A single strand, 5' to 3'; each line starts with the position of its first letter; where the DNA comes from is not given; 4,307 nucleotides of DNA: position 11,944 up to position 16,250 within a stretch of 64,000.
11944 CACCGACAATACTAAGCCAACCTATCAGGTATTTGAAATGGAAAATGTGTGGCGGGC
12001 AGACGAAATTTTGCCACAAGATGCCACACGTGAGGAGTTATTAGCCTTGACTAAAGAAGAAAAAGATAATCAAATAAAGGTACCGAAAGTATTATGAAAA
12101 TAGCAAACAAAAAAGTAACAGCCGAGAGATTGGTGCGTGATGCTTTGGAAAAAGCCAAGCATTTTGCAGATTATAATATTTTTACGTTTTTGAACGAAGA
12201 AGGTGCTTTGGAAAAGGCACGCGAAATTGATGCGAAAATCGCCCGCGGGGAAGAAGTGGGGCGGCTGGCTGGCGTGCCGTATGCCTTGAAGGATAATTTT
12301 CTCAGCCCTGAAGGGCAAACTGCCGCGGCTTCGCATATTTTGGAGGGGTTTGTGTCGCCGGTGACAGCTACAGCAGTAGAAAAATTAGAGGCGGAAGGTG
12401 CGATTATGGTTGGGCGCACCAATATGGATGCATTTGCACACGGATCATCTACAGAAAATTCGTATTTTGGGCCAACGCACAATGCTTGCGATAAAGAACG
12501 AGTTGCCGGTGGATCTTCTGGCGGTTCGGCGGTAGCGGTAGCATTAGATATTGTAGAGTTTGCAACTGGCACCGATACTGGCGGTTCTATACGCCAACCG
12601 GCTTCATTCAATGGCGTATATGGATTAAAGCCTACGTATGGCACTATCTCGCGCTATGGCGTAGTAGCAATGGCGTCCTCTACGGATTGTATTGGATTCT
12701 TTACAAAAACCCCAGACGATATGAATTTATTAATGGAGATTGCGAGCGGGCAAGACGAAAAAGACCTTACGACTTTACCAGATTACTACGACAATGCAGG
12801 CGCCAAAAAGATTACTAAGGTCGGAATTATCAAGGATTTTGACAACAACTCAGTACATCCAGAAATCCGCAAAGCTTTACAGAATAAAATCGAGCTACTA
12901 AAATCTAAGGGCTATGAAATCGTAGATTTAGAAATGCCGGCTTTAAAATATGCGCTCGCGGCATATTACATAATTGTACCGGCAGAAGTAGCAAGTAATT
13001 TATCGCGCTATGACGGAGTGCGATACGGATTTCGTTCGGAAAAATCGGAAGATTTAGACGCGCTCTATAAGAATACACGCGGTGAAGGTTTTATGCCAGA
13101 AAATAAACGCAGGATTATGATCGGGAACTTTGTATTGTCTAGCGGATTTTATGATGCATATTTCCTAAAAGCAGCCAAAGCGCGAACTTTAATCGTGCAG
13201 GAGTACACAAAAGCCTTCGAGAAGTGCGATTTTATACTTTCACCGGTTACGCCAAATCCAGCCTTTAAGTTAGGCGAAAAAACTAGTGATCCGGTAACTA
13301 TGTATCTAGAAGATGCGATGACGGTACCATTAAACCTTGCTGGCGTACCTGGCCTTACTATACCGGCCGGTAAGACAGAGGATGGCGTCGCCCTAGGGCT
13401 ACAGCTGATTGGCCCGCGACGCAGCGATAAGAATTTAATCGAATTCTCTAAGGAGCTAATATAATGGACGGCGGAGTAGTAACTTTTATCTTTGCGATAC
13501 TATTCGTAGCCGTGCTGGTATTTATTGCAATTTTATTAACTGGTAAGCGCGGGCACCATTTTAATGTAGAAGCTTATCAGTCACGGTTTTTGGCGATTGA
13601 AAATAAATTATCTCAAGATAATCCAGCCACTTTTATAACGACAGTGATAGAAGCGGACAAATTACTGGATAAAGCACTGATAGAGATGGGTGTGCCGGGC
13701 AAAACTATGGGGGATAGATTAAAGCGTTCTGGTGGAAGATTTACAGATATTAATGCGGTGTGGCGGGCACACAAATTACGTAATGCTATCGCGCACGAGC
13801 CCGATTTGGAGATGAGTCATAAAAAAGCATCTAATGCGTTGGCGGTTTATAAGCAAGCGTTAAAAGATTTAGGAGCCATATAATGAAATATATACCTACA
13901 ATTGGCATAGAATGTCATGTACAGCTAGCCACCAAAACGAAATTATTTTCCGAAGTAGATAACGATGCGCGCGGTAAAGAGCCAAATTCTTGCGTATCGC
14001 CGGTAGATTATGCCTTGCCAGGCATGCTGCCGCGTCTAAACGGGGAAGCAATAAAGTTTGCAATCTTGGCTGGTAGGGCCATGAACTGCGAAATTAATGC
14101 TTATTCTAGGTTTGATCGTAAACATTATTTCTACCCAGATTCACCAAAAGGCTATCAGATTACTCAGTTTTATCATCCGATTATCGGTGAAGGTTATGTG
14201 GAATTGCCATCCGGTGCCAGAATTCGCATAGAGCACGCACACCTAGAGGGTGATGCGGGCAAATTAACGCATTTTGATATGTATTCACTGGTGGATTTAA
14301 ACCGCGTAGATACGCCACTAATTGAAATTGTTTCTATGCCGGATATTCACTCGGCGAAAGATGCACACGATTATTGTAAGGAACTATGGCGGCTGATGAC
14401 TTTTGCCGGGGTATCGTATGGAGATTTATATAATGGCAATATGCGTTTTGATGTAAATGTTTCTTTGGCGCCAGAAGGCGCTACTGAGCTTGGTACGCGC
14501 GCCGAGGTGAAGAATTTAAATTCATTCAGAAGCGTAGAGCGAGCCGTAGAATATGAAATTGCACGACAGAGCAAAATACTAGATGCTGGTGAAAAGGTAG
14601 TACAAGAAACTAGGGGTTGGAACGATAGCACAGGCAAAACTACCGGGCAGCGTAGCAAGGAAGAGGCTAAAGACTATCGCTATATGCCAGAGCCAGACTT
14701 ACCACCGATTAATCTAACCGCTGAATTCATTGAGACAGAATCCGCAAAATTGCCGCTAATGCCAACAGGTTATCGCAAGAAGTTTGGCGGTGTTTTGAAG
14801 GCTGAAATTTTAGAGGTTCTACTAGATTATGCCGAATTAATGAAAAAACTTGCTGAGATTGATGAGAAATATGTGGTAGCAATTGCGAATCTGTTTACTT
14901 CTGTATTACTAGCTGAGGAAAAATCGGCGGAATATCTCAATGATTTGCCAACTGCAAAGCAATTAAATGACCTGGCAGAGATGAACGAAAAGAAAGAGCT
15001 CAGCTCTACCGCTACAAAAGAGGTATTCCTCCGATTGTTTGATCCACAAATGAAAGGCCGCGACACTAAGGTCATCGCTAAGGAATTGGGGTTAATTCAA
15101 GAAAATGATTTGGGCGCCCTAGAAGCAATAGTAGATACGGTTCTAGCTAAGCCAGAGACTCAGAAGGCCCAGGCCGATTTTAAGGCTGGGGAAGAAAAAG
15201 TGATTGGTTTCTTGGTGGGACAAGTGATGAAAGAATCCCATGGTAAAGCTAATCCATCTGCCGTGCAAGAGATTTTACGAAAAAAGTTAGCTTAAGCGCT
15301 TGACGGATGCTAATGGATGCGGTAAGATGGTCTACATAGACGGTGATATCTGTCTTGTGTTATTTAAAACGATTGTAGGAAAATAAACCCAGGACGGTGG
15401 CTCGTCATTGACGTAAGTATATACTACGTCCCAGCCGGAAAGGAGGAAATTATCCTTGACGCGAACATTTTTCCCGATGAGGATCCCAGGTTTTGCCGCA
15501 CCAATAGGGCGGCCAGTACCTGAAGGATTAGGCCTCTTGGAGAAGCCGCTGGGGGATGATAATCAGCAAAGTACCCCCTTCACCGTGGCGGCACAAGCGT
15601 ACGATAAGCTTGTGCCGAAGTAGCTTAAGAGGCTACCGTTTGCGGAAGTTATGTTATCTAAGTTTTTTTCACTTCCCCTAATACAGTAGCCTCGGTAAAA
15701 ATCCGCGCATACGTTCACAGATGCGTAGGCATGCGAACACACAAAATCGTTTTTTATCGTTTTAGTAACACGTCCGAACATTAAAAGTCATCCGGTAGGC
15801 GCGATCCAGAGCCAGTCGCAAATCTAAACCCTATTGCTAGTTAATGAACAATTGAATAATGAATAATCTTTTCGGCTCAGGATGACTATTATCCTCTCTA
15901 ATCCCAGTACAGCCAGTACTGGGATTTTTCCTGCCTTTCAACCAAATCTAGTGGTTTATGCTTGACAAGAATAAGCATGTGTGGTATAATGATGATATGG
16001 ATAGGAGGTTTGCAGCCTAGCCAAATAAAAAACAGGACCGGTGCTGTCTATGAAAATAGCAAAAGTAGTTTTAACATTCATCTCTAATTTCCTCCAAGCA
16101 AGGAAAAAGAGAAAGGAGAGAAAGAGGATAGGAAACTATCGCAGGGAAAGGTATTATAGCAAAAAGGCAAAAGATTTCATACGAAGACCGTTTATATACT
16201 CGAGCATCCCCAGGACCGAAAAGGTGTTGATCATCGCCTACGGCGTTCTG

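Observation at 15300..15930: Candidate large ornate ncRNA (~590 nt) between gatB and fusA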

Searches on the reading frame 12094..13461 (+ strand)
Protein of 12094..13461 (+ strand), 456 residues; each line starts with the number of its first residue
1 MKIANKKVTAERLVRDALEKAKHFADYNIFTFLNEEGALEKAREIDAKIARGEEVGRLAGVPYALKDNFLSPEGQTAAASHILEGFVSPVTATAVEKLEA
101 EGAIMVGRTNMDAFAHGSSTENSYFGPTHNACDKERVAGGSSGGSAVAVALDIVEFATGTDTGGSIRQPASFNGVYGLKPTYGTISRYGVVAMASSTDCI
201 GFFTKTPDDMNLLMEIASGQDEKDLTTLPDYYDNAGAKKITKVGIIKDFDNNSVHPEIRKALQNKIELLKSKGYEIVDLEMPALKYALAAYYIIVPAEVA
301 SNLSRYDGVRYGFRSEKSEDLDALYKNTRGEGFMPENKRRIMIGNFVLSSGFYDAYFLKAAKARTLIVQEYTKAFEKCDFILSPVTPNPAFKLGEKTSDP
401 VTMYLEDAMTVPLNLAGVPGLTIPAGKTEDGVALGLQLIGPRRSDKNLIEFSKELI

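Call 84: search_protein_families(library=pfam, proteins=[window:12094-13461:+], max_evalue=0.00001)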
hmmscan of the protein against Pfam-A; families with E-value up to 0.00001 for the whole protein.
window:12094-13461:+ (456 aa): 1 family
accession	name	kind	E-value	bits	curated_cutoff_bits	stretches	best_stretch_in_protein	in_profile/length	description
PF01425.27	Amidase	-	4.4e-137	458.2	27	1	13-448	2-444/445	Amidase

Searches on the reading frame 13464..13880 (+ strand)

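Call 18: search_protein_families(library=pfam, proteins=[window:13464-13880:+], max_evalue=1)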
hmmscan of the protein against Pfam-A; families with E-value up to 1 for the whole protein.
window:13464-13880:+ (139 aa): 3 families
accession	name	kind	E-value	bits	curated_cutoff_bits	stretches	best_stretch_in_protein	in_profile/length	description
PF09509.15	Hypoth_Ymh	-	0.055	13.8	25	1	103-135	86-118/119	Protein of unknown function (Hypoth_ymh)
PF25184.1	YxzE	-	0.25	12.9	40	1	7-39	4-36/65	YxzE-like putative bacteriocin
PF10669.14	Phage_Gp23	-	0.34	11.7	29.3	0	9-93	17-107/120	Protein gp23 (Bacteriophage A118)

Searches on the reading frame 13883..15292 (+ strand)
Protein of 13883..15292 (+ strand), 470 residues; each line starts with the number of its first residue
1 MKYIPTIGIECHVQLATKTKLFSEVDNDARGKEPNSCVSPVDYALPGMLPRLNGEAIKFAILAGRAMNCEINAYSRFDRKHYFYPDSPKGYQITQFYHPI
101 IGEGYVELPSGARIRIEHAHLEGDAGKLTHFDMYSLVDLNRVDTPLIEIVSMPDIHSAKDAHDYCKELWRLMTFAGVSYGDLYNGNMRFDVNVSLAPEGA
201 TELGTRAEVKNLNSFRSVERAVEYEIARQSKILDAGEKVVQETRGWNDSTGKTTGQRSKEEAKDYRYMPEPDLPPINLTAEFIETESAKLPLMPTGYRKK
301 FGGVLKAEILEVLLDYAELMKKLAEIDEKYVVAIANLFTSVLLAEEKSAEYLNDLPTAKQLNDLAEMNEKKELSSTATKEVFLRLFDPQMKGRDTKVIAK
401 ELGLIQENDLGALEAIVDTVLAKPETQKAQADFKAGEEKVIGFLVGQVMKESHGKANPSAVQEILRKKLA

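Call 11: find_related_loci(query=window:13883-15292:+, collection=genome_contigs, flank=4000)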
Query window:13883-15292:+ (470 aa) in genome_contigs; peptide patterns used: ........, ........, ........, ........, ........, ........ (x = any residue, [..] = any of these).
419 stretches matched a pattern; 321 encode a relative of the query (tblastn E <= 1e-3); the best 80 are kept; 80 distinct loci.
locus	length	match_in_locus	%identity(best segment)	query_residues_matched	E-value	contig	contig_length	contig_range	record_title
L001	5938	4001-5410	99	1-470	0e+0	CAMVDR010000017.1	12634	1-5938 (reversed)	MAG TPA_asm: uncultured Candidatus Saccharibacteria bacterium isolate SRR8387717_bin.42_metaWRAP_v1.3_MAG genome assembl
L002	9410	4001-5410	98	1-470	0e+0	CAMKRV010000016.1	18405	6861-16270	MAG: uncultured Candidatus Saccharibacteria bacterium isolate SRR12081301_bin.18_metaWRAP_v1.3_MAG genome assembly, cont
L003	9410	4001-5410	98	1-470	0e+0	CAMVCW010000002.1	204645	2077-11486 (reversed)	MAG TPA_asm: uncultured Candidatus Saccharibacteria bacterium isolate SRR8387714_bin.9_metaWRAP_v1.3_MAG genome assembly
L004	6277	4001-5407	92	1-469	0e+0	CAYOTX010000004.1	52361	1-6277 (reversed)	MAG TPA_asm: uncultured Candidatus Saccharibacteria bacterium isolate SRP278969_co1_385 genome assembly, contig: NODE_42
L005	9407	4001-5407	92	2-470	0e+0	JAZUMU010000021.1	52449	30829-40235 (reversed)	MAG: Candidatus Nanosyncoccus sp. isolate T1900044890_TS20190356.MAGScoT_cleanbin_000052 SGB_3258_k141_2382846, whole ge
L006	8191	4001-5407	89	1-469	0e+0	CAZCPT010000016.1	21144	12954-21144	MAG TPA_asm: uncultured Candidatus Saccharibacteria bacterium isolate SRP278969_co1_243 genome assembly, contig: NODE_28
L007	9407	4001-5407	88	1-469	0e+0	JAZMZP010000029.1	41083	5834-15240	MAG: Candidatus Nanosyncoccus sp. isolate T1900044749_TS20190415.MAGScoT_cleanbin_000077 SGB_2171_k141_5264760, whole ge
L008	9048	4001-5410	87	1-470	0e+0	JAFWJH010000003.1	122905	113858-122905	Candidatus Saccharibacteria bacterium isolate RGIG5791 Sheep_Ileum-5__c127838, whole genome shotgun sequence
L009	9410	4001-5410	87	1-470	0e+0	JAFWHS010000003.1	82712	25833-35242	Candidatus Saccharibacteria bacterium isolate RGIG5750 Sheep_Ileum-2__c458, whole genome shotgun sequence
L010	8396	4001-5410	87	1-470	0e+0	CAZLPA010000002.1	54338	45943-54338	MAG TPA_asm: uncultured Candidatus Saccharibacteria bacterium isolate SRP278969_co2_432 genome assembly, contig: NODE_32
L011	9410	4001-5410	87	1-470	0e+0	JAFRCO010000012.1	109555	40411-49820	Candidatus Saccharibacteria bacterium isolate RGIG2372 Goat_Ileum-3__c195823, whole genome shotgun sequence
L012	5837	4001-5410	87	1-470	0e+0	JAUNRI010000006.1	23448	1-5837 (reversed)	MAG: Candidatus Saccharibacteria bacterium isolate S3M_St_33 NODE_339_length_23448_cov_7.423802, whole genome shotgun se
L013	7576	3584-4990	88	1-469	0e+0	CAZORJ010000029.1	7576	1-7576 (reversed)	MAG TPA_asm: uncultured Candidatus Saccharibacteria bacterium isolate SRP278969_co2_627 genome assembly, contig: NODE_13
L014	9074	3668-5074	87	2-470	0e+0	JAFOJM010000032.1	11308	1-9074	Candidatus Saccharibacteria bacterium isolate RGIG524 Dairy_cattle_Duodenum-3__c479857, whole genome shotgun sequence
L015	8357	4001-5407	87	1-469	0e+0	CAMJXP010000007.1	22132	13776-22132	MAG: uncultured Candidatus Saccharibacteria bacterium isolate SRR12081302_bin.79_metaWRAP_v1.3_MAG genome assembly, cont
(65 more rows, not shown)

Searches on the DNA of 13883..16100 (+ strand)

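Call 4: search_rna_families(source=window, start=15200, end=16100, threshold=evalue, max_evalue=10, show_alignments=3)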
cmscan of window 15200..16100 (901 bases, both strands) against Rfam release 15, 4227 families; matches with E-value up to 10: 2.
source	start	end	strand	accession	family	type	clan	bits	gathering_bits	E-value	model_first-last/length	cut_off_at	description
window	15894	15929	+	RF01328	CRISPR-DR17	Gene; CRISPR;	CL00014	20.4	42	0.6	1-25/25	no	CRISPR RNA direct repeat element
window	15903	15945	+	RF02401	ClpQY_promoter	Cis-reg;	-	17.7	42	0.32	1-43/57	no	ClpQY promoter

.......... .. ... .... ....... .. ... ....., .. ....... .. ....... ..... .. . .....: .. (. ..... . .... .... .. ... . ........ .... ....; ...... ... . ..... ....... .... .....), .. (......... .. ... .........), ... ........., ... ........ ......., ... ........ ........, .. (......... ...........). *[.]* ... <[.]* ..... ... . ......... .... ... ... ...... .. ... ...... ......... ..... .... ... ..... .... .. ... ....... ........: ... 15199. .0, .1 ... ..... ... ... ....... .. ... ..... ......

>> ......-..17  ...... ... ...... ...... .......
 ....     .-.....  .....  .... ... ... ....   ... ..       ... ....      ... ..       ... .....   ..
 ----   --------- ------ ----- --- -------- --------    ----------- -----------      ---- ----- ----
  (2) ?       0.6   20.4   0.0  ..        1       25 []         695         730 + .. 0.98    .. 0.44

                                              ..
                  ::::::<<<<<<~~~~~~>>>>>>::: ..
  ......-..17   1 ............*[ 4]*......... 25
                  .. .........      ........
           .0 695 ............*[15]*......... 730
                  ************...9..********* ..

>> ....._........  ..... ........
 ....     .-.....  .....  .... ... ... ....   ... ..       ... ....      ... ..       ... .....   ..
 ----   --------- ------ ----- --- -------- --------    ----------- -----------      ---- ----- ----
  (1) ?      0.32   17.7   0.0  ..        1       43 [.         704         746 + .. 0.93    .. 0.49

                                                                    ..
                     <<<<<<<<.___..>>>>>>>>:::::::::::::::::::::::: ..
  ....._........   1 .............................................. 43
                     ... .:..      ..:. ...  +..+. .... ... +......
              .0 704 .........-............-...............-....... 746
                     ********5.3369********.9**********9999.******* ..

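Call 82: search_rna_families(sources=[L019, L069, L056, L015, L002, L014, L008], threshold=evalue, max_evalue=1)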
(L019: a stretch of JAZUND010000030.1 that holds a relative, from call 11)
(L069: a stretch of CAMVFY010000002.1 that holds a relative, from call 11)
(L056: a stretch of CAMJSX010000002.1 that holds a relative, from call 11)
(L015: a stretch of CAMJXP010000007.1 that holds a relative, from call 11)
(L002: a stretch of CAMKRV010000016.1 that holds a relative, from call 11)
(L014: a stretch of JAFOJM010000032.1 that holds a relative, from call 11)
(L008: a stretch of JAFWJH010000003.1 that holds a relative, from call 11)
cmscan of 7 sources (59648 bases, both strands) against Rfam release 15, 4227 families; matches with E-value up to 1: 4.
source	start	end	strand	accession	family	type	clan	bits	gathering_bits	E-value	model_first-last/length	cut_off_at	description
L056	8279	8353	+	RF02074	STnc240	Gene; sRNA;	-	41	55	0.0083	1-77/77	no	Enterobacterial sRNA STnc240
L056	8223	8349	+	RF02728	HrrF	Gene; sRNA;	-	30.2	77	0.26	1-116/116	no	Haemophilus regulatory RNA responsive to iron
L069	6139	6170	-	RF04180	BTnc231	Gene; sRNA;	-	27.5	80.4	0.15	123-154/154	5'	Bacteroides sRNA BTnc231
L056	6054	6131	-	RF02621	BSnc120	Gene; sRNA;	-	24.7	114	0.27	1-88/88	no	Brucella sRNA 120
